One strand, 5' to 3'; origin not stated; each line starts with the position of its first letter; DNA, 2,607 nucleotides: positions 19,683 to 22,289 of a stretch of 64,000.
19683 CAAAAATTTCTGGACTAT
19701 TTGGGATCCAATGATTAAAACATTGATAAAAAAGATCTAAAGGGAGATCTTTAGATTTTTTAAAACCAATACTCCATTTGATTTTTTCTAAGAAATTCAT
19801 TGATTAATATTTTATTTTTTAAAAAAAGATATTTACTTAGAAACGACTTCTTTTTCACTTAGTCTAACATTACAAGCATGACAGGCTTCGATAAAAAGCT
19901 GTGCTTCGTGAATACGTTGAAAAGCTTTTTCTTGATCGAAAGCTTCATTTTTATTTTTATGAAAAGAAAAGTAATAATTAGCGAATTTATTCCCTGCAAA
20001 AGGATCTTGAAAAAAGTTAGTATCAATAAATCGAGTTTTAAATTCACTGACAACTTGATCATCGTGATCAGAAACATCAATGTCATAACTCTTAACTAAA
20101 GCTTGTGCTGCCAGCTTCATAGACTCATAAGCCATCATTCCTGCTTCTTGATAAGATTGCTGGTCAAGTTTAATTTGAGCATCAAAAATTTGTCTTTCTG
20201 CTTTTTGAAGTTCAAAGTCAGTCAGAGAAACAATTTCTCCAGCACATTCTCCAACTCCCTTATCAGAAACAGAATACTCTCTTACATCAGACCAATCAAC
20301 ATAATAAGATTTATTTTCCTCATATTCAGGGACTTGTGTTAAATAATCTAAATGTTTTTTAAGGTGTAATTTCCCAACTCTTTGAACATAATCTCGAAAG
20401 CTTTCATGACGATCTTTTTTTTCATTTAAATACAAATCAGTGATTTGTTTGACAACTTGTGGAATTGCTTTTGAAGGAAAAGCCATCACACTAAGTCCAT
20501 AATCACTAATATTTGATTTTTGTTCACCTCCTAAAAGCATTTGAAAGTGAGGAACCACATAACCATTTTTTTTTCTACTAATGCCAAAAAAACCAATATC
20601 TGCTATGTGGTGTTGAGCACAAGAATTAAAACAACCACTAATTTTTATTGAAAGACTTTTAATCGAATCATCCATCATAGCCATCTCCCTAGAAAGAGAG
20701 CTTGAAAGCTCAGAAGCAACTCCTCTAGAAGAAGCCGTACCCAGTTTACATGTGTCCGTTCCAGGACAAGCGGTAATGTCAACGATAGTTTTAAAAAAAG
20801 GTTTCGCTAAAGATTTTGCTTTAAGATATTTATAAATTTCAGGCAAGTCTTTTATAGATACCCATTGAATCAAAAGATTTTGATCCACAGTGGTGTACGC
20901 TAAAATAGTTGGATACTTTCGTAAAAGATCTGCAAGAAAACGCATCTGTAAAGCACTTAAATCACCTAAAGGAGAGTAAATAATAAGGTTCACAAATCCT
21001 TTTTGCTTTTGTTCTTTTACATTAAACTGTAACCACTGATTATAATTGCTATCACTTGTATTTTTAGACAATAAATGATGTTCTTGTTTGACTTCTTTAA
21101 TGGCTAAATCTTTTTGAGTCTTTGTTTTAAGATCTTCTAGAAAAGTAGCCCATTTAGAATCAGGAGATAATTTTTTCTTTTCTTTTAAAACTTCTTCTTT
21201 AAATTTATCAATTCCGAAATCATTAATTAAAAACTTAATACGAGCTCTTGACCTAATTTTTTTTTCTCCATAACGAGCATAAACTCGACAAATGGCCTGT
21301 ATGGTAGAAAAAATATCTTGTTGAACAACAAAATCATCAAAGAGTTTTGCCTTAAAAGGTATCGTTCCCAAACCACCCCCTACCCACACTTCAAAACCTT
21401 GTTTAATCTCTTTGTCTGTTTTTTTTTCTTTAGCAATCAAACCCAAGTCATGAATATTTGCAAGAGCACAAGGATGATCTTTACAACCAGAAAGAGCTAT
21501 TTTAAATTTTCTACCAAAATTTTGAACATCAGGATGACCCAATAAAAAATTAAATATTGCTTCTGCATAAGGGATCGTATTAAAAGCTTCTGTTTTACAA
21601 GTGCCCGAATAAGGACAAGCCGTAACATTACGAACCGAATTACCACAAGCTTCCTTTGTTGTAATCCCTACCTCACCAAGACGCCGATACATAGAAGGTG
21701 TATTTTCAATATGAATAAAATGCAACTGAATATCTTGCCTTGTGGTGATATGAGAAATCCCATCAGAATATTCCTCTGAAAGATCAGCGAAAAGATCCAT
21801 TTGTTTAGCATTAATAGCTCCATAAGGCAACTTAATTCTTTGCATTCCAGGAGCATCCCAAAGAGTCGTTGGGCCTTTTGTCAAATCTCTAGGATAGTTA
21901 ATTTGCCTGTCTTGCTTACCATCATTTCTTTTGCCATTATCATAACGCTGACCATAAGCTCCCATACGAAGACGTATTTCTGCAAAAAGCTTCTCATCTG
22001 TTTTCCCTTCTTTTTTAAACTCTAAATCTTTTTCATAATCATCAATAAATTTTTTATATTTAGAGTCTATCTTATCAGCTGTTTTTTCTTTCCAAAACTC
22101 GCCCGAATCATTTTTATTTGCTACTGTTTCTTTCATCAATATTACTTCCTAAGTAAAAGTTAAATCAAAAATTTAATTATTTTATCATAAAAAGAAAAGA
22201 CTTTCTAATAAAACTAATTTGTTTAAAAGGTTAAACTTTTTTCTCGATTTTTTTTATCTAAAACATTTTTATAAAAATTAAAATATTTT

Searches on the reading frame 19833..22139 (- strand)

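Call 35: search_protein_families(library=ncbifam, proteins=[window:19833-22139:-], max_evalue=1e-10)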
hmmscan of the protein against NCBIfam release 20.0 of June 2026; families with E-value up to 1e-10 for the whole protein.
window:19833-22139:- (768 aa): 10 families
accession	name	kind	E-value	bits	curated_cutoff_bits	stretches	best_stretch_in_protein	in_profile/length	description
NF007126.0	PRK09567.1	equivalog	5.6e-70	236.1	523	1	99-598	118-588/595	NirA family protein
NF007125.0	PRK09566.1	equivalog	7.6e-63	212.7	594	1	99-566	67-501/513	ferredoxin--nitrite reductase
NF010029.0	PRK13504.1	equivalog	6.1e-48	163.5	457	2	209-592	216-565/575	NADPH-dependent assimilatory sulfite reductase hemoprotein subunit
TIGR02042.1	sir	equivalog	3.6e-36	124.4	731.5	1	208-319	223-337/581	sulfite reductase, ferredoxin dependent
TIGR02435.1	CobG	equivalog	1.6e-33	116.2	234.8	1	99-520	19-384/388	precorrin-3B synthase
TIGR02374.1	nitri_red_nirB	equivalog_domain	8.2e-32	110.5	578.35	2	104-325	566-769/794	nitrite reductase large subunit NirB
TIGR02041.1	CysI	equivalog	1.9e-30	105.9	756.55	0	417-589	375-539/541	assimilatory sulfite reductase (NADPH) hemoprotein subunit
TIGR02912.1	sulfite_red_C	equivalog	2.5e-21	76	324.1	1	99-238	22-162/314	sulfite reductase subunit C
NF011565.0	PRK14989.1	subfamily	6.1e-16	57.6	883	0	105-326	572-777/847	nitrite reductase large subunit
TIGR02066.1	dsrB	equivalog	5.8e-11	42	341.5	0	110-237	42-168/341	dissimilatory-type sulfite reductase subunit beta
